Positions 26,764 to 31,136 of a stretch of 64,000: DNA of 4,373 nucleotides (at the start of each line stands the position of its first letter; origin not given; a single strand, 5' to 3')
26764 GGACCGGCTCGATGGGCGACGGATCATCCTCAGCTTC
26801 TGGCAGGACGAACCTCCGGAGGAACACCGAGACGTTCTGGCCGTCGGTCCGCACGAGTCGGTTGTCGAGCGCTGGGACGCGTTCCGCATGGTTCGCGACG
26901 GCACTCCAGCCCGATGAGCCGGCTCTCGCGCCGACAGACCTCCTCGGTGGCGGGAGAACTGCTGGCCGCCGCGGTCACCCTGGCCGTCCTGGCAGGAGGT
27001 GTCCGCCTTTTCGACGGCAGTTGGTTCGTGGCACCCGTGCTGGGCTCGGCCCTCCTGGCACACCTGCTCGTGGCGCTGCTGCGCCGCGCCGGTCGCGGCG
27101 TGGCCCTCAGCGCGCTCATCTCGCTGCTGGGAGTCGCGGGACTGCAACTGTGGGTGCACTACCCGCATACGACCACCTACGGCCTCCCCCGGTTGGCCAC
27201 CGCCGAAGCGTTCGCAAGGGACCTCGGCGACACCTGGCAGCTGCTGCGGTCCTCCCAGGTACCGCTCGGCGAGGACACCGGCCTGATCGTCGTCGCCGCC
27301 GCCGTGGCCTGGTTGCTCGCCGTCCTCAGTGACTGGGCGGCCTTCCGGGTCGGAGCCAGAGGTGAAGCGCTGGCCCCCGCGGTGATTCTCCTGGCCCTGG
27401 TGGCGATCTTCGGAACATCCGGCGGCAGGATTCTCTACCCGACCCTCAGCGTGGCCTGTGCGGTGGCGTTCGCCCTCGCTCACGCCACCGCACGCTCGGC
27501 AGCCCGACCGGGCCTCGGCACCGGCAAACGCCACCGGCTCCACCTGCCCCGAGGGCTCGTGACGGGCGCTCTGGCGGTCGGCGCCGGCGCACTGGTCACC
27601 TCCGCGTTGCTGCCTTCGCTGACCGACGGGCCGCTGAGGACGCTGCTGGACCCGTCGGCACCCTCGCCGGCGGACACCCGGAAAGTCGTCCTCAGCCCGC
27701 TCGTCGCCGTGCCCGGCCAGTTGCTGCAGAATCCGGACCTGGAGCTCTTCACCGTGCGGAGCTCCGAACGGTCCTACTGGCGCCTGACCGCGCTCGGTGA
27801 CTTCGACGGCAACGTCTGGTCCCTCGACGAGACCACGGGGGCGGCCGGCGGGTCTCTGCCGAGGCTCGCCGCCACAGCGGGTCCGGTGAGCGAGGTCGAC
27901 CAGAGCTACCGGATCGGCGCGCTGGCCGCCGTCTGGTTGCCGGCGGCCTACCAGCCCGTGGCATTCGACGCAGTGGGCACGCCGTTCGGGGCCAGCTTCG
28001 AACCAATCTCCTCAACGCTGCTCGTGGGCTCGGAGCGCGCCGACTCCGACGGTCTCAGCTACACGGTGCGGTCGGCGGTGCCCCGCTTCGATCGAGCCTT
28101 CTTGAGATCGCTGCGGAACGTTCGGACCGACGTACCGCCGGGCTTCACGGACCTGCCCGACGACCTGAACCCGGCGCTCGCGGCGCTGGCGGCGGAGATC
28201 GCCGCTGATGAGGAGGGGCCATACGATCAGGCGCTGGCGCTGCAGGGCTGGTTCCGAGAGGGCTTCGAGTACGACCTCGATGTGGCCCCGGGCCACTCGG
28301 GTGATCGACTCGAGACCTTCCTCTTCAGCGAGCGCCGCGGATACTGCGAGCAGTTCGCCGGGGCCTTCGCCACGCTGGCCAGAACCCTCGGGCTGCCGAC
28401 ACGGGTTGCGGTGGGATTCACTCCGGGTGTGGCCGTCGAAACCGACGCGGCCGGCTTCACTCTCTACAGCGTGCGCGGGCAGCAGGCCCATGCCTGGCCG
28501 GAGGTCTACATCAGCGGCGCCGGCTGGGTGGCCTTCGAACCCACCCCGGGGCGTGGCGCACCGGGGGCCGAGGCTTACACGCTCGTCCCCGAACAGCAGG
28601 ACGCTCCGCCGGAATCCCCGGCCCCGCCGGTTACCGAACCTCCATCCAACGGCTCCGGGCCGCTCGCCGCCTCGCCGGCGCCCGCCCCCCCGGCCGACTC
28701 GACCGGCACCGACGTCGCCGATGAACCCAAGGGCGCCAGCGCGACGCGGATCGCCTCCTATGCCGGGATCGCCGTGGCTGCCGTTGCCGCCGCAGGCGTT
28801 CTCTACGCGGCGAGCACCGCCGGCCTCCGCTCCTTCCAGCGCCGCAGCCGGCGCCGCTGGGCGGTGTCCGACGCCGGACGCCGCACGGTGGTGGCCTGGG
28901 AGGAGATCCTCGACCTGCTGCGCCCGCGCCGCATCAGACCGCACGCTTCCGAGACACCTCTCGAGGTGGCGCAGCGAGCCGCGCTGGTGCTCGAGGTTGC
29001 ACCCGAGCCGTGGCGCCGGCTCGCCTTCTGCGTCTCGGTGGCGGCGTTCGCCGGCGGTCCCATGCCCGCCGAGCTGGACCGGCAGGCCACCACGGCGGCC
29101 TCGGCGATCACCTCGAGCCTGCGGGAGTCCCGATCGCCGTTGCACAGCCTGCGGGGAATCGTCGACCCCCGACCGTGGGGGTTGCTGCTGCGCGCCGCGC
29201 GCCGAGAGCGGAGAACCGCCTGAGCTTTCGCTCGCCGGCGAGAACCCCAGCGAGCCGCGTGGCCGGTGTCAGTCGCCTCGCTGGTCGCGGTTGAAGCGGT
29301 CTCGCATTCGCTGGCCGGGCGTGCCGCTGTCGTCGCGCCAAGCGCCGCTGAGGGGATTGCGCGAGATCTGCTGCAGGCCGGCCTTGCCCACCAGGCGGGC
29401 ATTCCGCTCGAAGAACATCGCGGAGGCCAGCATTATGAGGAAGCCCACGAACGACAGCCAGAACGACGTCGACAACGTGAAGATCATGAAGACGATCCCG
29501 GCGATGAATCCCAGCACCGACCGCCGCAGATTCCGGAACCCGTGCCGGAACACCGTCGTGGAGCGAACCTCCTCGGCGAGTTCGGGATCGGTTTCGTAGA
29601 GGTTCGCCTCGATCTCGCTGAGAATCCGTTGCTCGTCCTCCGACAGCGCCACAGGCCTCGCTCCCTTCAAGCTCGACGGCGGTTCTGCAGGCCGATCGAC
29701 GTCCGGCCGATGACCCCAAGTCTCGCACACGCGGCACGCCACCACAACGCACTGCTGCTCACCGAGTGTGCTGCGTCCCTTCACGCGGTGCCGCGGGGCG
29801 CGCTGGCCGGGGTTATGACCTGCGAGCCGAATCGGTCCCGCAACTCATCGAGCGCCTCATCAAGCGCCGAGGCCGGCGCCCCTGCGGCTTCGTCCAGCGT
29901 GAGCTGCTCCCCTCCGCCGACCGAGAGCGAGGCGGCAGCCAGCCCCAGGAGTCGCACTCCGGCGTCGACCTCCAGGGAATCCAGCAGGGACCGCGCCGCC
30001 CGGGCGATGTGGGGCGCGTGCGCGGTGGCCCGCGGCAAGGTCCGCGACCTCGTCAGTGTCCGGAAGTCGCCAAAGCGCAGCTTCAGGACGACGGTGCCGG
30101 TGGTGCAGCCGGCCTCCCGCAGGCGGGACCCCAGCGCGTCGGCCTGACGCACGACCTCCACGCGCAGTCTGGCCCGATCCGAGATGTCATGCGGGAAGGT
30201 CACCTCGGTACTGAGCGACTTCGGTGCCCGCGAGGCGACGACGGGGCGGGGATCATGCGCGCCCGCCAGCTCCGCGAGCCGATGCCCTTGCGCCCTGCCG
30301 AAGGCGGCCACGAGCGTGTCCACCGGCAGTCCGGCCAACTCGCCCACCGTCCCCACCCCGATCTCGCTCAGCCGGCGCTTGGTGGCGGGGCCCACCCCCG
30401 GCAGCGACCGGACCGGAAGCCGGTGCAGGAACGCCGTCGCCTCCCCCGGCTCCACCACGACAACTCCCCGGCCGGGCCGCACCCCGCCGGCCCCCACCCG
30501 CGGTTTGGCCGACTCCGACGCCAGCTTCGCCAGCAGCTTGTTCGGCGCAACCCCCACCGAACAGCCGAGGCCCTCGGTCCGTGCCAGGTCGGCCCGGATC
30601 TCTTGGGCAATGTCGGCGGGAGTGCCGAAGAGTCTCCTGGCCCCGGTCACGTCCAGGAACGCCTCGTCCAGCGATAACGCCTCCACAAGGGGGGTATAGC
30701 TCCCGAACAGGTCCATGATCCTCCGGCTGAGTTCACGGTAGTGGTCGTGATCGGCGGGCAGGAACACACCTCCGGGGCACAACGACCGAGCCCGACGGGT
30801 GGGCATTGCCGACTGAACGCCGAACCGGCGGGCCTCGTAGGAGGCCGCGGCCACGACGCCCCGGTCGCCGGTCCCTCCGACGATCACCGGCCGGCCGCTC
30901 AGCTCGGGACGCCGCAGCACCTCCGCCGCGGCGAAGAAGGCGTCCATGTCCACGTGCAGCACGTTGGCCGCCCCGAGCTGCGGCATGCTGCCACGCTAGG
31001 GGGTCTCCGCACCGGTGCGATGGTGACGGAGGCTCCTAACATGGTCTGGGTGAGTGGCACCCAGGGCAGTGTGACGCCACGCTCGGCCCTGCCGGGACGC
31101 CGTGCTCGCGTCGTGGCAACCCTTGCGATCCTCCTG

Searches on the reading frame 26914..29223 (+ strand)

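Call 27: search_protein_families(library=pfam, proteins=[window:26914-29223:+], max_evalue=0.00001)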
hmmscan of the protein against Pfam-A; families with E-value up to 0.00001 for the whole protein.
window:26914-29223:+ (769 aa): 3 families
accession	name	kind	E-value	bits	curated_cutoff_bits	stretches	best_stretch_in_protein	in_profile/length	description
PF01841.26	Transglut_core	-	1.4e-26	93.4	23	1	424-543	2-108/108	Transglutaminase-like superfamily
PF11992.13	TgpA_N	-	3.9e-26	92.3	30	1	21-392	2-331/333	TgpA N-terminal domain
PF13559.11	DUF4129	-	5.7e-08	33.2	24.8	1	661-728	1-67/69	Domain of unknown function (DUF4129)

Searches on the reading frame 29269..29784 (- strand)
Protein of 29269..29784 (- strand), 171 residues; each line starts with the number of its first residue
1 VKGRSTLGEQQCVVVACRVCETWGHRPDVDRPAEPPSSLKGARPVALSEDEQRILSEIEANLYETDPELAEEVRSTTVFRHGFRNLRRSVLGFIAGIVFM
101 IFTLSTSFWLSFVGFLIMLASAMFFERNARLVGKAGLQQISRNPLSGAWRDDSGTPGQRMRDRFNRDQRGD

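Call 27: search_protein_families(library=pfam, proteins=[window:29269-29784:-], max_evalue=0.00001)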
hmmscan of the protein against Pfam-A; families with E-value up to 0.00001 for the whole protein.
window:29269-29784:- (171 aa): 1 family
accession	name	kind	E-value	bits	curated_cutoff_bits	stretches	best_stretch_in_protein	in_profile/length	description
PF11239.13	DUF3040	-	3.2e-20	72.6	24.7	1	46-123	2-83/84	Protein of unknown function (DUF3040)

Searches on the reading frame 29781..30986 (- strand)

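Call 27: search_protein_families(library=pfam, proteins=[window:29781-30986:-], max_evalue=0.00001)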
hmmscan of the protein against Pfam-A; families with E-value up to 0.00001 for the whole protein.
window:29781-30986:- (401 aa): 4 families
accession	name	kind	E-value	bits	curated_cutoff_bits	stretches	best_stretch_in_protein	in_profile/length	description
PF00817.25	IMS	-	3.5e-52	176.7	23.2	1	12-158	1-148/148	impB/mucB/samB family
PF11799.13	IMS_C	-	2.7e-27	95.8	20.7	1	255-364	1-109/109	impB/mucB/samB family C-terminal domain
PF14520.12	HHH_5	-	2.6e-08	34.7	27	0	193-237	5-51/57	Helix-hairpin-helix domain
PF21999.2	IMS_HHH_1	-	2.1e-07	31.7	27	1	194-237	2-45/53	DNA polymerase-iota, thumb domain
